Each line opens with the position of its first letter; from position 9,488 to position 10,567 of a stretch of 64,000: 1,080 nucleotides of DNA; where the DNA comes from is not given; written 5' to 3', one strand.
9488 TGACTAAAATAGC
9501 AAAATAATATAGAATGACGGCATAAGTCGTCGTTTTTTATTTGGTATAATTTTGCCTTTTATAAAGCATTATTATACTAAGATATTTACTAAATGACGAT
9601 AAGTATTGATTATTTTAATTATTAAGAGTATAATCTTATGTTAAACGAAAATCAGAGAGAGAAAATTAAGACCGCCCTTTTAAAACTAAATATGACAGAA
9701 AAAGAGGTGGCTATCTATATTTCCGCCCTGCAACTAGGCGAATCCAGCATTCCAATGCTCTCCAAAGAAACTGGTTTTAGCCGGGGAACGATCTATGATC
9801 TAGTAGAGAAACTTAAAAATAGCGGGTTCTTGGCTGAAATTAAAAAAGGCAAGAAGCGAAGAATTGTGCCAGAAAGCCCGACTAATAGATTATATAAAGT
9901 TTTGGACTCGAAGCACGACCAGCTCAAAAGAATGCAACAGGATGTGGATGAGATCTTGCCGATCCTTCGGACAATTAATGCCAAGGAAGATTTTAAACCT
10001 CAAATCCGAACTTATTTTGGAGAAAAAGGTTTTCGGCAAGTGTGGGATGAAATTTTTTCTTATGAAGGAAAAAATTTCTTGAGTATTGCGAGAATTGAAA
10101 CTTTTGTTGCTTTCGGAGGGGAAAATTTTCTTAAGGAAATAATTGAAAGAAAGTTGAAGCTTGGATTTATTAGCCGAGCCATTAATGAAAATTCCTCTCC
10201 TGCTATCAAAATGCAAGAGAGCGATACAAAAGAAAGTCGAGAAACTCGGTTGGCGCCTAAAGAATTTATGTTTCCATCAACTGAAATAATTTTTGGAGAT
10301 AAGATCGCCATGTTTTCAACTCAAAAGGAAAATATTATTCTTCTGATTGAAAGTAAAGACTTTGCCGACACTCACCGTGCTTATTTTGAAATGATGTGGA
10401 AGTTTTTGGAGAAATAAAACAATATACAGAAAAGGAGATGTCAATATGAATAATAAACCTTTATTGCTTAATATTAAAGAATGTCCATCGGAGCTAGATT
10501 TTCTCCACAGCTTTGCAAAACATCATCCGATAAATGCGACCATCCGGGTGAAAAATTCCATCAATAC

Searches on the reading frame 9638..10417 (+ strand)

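Call 66: search_protein_families(library=pfam, proteins=[window:9638-10417:+], max_evalue=0.00001)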
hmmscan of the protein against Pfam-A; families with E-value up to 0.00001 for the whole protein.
window:9638-10417:+ (259 aa): 1 family
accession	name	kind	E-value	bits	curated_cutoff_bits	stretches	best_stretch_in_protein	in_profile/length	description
PF01978.25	TrmB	-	5.8e-09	36.1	25.6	1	15-78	2-64/68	Sugar-specific transcriptional regulator TrmB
